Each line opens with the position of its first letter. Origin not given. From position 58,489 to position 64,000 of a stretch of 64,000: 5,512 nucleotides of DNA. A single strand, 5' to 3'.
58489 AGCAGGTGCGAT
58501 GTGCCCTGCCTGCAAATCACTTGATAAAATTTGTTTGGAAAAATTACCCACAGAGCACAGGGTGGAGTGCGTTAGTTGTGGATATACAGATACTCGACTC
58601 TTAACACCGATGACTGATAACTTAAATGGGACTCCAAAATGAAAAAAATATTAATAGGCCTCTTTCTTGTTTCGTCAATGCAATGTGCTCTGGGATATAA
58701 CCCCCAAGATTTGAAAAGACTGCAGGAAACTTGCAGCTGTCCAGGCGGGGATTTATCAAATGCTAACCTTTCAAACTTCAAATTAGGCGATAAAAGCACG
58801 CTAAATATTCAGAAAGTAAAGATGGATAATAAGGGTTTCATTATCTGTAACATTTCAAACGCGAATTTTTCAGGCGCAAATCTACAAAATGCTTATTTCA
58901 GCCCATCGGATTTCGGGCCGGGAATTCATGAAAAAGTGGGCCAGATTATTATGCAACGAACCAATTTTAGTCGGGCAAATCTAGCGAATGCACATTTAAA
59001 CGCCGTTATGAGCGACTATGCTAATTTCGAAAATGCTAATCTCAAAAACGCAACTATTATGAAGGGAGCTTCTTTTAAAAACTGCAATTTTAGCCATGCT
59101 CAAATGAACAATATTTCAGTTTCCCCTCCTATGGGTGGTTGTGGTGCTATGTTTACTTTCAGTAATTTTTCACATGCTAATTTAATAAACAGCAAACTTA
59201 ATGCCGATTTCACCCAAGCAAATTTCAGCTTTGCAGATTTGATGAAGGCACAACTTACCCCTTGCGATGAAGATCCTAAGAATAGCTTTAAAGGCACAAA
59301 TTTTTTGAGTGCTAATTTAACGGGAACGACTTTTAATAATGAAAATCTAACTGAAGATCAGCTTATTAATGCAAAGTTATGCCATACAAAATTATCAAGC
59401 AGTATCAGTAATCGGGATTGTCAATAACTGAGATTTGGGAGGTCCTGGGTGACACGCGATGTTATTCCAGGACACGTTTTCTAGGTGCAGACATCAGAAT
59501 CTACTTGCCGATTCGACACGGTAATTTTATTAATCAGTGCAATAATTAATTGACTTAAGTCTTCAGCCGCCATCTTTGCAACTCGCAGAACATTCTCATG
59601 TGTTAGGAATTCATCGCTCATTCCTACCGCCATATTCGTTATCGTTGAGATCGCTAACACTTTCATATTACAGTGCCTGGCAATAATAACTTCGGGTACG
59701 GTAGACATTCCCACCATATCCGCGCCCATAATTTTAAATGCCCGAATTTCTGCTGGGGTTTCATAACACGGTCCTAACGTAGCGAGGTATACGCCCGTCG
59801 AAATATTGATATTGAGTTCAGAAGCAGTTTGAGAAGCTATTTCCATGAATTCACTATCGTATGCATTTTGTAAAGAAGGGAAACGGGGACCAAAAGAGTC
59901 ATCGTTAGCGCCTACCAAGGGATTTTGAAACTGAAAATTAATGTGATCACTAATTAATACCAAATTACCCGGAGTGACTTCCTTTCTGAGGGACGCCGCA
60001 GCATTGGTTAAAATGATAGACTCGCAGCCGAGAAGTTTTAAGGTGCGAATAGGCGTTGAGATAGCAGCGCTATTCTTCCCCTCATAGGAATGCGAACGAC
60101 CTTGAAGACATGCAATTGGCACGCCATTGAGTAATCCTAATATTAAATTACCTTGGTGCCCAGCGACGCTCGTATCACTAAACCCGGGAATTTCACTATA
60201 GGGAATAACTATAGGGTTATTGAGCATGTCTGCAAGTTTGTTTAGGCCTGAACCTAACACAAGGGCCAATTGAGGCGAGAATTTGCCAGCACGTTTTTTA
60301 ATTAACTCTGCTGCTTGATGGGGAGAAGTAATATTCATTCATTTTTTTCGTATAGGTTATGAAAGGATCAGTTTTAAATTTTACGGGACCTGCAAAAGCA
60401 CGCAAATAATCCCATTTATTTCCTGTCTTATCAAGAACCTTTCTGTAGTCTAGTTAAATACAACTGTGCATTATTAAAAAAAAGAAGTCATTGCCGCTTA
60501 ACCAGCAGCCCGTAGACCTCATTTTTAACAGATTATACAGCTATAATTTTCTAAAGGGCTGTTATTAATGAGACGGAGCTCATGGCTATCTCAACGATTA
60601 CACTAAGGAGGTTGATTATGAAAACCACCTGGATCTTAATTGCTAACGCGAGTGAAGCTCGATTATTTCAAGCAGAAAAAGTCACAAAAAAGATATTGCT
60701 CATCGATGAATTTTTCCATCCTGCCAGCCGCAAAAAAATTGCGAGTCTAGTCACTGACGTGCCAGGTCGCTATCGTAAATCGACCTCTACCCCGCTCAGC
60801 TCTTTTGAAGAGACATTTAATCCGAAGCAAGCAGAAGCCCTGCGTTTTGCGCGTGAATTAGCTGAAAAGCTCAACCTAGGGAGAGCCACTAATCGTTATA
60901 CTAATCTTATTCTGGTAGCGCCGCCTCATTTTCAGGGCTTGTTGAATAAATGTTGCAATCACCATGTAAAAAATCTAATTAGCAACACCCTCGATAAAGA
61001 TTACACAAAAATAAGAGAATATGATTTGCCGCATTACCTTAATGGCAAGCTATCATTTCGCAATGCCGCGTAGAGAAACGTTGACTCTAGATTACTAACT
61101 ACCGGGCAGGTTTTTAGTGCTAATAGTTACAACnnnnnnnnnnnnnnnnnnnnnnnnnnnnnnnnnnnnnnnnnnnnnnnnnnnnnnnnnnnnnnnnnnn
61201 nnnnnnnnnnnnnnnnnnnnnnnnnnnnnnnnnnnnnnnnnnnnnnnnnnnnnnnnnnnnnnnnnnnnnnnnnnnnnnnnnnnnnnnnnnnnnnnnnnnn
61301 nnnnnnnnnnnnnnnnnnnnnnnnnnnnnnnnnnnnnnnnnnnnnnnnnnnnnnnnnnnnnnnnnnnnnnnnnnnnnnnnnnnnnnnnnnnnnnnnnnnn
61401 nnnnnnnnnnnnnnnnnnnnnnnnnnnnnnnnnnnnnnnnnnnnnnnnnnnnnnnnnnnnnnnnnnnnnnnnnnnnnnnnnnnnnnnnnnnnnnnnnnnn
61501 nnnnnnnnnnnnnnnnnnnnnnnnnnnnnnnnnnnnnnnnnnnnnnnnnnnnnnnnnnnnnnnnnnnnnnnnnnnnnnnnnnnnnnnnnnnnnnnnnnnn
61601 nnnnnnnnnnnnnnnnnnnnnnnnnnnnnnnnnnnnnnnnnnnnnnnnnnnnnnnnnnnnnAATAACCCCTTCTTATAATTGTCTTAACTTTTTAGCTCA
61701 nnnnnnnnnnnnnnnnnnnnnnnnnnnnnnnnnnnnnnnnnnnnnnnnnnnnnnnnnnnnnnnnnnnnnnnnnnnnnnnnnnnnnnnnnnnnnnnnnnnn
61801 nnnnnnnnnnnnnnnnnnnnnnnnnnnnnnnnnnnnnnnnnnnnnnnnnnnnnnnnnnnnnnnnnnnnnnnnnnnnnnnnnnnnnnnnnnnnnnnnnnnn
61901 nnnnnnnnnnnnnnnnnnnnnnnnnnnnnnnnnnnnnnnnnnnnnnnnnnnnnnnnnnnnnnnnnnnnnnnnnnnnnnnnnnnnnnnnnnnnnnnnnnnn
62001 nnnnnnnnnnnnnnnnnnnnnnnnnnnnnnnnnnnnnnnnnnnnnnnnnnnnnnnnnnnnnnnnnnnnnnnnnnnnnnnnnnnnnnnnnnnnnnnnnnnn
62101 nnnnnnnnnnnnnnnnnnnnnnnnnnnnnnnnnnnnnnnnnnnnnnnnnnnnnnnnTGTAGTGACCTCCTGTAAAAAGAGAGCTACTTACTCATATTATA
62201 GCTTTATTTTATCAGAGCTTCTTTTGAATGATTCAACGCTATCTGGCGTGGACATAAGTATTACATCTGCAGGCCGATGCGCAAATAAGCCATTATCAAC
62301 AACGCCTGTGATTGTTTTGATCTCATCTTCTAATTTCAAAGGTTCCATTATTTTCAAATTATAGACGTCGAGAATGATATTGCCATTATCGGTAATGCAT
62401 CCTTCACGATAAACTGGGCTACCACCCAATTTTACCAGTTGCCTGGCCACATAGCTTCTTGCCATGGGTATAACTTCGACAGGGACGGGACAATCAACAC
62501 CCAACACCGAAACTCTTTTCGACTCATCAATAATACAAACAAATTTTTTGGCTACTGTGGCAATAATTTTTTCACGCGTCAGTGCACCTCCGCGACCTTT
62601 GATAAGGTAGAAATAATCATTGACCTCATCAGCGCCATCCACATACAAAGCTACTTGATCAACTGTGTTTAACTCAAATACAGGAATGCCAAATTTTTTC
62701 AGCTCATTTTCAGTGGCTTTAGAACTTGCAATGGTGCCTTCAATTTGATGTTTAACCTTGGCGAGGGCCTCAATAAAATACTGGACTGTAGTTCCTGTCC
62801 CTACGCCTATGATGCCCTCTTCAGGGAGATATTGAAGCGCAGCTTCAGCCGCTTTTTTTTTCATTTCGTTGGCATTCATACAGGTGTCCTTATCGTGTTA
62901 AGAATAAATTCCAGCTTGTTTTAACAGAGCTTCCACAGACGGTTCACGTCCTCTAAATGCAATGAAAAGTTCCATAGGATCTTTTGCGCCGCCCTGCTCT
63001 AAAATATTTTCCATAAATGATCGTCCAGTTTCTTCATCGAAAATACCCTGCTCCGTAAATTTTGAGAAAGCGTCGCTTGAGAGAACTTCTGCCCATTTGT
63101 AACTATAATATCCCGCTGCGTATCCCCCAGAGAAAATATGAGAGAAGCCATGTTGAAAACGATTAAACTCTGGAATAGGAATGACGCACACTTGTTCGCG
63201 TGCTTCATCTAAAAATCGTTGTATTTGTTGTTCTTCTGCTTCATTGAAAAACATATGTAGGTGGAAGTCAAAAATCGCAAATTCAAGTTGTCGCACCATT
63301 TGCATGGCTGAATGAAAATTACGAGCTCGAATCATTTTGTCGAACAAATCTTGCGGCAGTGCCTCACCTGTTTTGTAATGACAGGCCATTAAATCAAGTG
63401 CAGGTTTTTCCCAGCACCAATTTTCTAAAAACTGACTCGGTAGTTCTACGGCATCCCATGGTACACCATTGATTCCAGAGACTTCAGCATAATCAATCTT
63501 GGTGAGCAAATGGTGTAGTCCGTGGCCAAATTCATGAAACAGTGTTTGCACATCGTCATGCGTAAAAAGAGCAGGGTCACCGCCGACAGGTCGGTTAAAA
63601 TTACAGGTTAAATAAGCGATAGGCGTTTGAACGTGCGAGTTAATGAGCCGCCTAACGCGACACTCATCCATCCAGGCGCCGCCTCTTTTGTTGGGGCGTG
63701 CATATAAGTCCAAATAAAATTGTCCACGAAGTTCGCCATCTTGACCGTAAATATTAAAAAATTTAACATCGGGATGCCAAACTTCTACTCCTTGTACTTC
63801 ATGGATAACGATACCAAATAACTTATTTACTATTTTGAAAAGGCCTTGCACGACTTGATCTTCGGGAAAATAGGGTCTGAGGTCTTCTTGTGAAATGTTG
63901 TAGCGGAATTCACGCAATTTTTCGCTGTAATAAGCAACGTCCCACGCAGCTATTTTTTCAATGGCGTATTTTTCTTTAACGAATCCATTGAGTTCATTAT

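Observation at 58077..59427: Translationally coupled DoxX / YheV zinc-ribbon / secreted pentapeptide-repeat trio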

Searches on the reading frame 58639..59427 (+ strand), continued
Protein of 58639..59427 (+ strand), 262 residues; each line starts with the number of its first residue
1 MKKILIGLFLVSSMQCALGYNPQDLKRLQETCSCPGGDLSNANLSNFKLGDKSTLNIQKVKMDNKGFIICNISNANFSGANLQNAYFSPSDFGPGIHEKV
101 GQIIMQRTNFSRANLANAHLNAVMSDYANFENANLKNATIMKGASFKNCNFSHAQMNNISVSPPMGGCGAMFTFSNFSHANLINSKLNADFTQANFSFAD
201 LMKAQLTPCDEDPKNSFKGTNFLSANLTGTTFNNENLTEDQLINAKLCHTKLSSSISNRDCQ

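Call 53: fold_search(model_id=the predicted structure, library=pdb)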
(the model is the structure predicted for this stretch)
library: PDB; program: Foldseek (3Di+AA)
matches with E <= 10: 652; with E <= 0.001: 48
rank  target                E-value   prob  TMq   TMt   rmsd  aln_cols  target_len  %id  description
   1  3du1                  1.2e-09  1.00  0.38  0.41   9.8       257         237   19  The 2.0 Angstrom Resolution Crystal Structure of HetL, a Pentapeptide Repeat Protein involved in Heterocyst Differentiat (released 2008-11-11)
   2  4yei_A                1.5e-09  1.00  0.39  0.47  11.4       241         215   20  Beta1mut synthetic solenoid protein (released 2016-03-09)
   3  5dn0                  1.8e-09  1.00  0.35  0.41  11.8       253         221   19  t1555 loop variant (released 2016-08-31)
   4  5dqa_C                1.9e-09  1.00  0.37  0.44   7.8       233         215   21  t3284 loop variant of beta1 (released 2016-08-31)
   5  5dqa_A                1.9e-09  1.00  0.33  0.39   9.7       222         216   22  t3284 loop variant of beta1 (released 2016-08-31)
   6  5dns_A                1.0e-08  1.00  0.30  0.34  11.1       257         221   19  t1428 loop variant in P3221 (released 2016-09-28)
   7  4yc5                  1.3e-08  1.00  0.56  0.68   5.4       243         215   21  Beta1 synthetic solenoid protein (released 2016-03-09)
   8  4ycq                  1.9e-08  1.00  0.45  0.62   6.3       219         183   20  Beta1 synthetic solenoid protein (released 2016-03-09)
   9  4yfo                  4.0e-08  1.00  0.26  0.28  12.2       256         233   20  beta1_ex1 (released 2016-03-16)
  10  2j8k                  4.2e-08  1.00  0.27  0.36  11.2       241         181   22  Structure of the fusion of NP275 and NP276, pentapeptide repeat proteins from Nostoc punctiforme (released 2006-12-07)
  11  5di5                  1.3e-07  1.00  0.33  0.43   9.5       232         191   20  beta1 t801 loop variant in P3221 (released 2016-08-31)
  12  5dns_B                1.4e-07  1.00  0.27  0.34  11.7       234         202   21  t1428 loop variant in P3221 (released 2016-09-28)
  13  2xtw_A                3.2e-07  1.00  0.25  0.30  13.8       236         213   19  Structure of QnrB1 (Full length), a plasmid-mediated fluoroquinolone resistance protein (released 2010-10-20)
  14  5dra                  4.8e-07  1.00  0.23  0.30  11.5       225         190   20  t3284 loop variant of beta1 (released 2016-08-31)
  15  2xty_A                2.4e-06  1.00  0.20  0.24  13.4       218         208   16  Structure of QnrB1 (R167E-Trypsin Treated), a plasmid-mediated fluoroquinolone resistance protein (released 2010-10-27)
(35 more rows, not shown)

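Call 70: find_encoding_contigs(protein=P0013, flank=5000, max_places=1)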
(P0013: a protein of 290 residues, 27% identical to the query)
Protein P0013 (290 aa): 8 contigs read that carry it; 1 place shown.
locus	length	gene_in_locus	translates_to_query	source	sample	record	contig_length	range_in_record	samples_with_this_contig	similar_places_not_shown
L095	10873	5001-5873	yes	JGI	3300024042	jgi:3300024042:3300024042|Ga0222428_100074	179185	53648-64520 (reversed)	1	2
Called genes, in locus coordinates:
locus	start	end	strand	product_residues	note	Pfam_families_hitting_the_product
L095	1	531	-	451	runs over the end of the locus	PF00375:SDF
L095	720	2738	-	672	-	PF00580:UvrD-helicase, PF01443:Viral_helicase1 (faint), PF13245:AAA_19, PF13604:AAA_30 (faint), PF13361:UvrD_C, PF13538:UvrD_C_2 (weak)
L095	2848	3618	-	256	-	PF27507:DjlA_TM, PF05099:TerB (faint), PF00226:DnaJ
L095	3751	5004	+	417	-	PF04413:Glycos_transf_N, PF00534:Glycos_transf_1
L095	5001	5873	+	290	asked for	PF13576:Pentapeptide_3 (faint), PF13599:Pentapeptide_4 (weak), PF00805:Pentapeptide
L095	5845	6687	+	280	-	PF00106:adh_short, PF08659:KR, PF01370:Epimerase (weak), PF13460:NAD_binding_10, PF13561:adh_short_C2, PF08643:DUF1776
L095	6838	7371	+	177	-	PF19780:DUF6265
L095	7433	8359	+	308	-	PF01370:Epimerase, PF08338:DUF1731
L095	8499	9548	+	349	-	PF00072:Response_reg (faint)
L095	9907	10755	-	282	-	PF17827:PrmC_N, PF01170:UPF0020, PF05175:MTS, PF06325:PrmA (weak), PF13847:Methyltransf_31, PF08241:Methyltransf_11, PF08242:Methyltransf_12 (weak), PF13649:Methyltransf_25, +1 more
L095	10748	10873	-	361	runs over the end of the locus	PF03462:PCRF, PF00472:RF-1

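Call 71: find_encoding_contigs(protein=P0085, flank=5000, max_places=1)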
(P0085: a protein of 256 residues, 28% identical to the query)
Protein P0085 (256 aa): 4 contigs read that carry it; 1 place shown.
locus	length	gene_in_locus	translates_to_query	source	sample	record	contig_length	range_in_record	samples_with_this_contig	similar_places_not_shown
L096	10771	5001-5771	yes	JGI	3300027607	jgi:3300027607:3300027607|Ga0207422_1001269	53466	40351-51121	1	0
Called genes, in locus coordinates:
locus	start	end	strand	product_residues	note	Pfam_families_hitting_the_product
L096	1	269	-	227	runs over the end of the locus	PF13565:HTH_32 (faint)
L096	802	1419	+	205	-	PF15956:DUF4760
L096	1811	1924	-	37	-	-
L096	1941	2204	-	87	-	-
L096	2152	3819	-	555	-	PF08751:TrwC, PF13604:AAA_30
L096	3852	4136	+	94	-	-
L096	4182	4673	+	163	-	-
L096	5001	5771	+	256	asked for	PF13599:Pentapeptide_4 (faint), PF00805:Pentapeptide, PF13576:Pentapeptide_3 (faint), PF00805:Pentapeptide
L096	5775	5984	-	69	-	PF00284:Cytochrom_B559a (weak)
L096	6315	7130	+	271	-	PF04072:LCM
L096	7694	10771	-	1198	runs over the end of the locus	PF01839:FG-GAP (weak), PF14312:FG-GAP_2 (faint), PF01839:FG-GAP, PF04151:PPC, PF00082:Peptidase_S8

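Call 72: find_encoding_contigs(protein=P0010, flank=5000, max_places=1)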
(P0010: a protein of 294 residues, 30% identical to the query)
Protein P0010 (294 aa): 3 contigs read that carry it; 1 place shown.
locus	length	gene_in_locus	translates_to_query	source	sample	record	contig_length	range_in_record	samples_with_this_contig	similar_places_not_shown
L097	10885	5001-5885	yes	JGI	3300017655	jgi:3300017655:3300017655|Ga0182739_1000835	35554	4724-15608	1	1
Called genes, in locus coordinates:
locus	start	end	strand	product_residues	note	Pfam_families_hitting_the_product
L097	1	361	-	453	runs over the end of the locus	PF00375:SDF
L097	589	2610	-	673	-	PF00580:UvrD-helicase, PF01443:Viral_helicase1 (faint), PF13245:AAA_19, PF13604:AAA_30 (faint), PF13361:UvrD_C, PF13538:UvrD_C_2 (weak)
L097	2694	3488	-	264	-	PF27507:DjlA_TM, PF05099:TerB (weak), PF00226:DnaJ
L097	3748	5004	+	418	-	PF04413:Glycos_transf_N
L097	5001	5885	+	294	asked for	PF13576:Pentapeptide_3 (faint), PF13599:Pentapeptide_4 (weak), PF00805:Pentapeptide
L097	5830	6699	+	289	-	PF00106:adh_short, PF08659:KR, PF01370:Epimerase (weak), PF13460:NAD_binding_10 (weak), PF13561:adh_short_C2, PF08643:DUF1776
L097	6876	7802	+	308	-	PF01370:Epimerase, PF03807:F420_oxidored (faint), PF16363:GDP_Man_Dehyd (faint), PF08338:DUF1731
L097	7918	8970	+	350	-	PF00072:Response_reg (faint)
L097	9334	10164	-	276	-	PF17827:PrmC_N, PF02384:N6_Mtase (weak), PF05175:MTS, PF06325:PrmA (weak), PF01170:UPF0020 (weak), PF13847:Methyltransf_31, PF08241:Methyltransf_11 (weak), PF13649:Methyltransf_25, +2 more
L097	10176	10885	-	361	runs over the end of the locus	PF03462:PCRF, PF00472:RF-1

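Call 83: list_cluster_members(proteins=[window:58639-59427:+, window:58472-58642:+, window:58089-58472:+])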
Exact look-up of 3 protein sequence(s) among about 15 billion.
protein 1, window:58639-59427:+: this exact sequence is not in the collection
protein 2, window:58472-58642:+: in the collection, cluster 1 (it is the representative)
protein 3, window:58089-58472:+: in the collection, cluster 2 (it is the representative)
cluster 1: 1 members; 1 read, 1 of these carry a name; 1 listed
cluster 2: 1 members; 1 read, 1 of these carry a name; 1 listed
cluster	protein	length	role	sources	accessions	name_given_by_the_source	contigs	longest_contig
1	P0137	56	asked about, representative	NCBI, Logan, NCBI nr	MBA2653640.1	MAG: YheV family putative metal-binding protein [Gammaproteobacteria bacterium] | YheV family putative metal-binding protein [Gammaproteobacteria bacterium]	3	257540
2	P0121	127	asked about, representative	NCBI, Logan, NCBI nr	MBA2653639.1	MAG: DoxX family protein [Gammaproteobacteria bacterium] | DoxX family protein [Gammaproteobacteria bacterium]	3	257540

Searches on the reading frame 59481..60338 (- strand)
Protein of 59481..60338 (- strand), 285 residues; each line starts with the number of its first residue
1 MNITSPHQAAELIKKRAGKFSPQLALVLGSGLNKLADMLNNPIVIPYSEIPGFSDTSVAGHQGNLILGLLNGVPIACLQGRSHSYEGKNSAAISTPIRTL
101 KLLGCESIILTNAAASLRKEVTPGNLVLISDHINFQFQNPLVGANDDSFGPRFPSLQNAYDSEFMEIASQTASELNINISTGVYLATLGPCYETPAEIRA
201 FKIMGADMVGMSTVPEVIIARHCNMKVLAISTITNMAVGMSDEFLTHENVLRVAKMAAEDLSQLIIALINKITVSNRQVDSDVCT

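Call 48: search_protein_families(library=pfam, proteins=[window:59481-60338:-], max_evalue=0.00001)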
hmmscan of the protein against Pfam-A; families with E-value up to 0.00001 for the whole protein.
window:59481-60338:- (285 aa): 1 family
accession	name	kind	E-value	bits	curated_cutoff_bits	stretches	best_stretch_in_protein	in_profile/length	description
PF01048.26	PNP_UDP_1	-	3.6e-55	187.3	25.1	1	24-269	2-232/233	Phosphorylase superfamily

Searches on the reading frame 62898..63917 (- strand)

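Call 48: search_protein_families(library=pfam, proteins=[window:62898-63917:-], max_evalue=0.00001)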
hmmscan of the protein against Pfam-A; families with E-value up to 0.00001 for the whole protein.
window:62898-63917:- (339 aa): 1 family
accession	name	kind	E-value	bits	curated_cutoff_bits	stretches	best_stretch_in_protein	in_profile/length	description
PF01432.26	Peptidase_M3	-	1.3e-117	394.4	27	1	2-336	118-456/457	Peptidase family M3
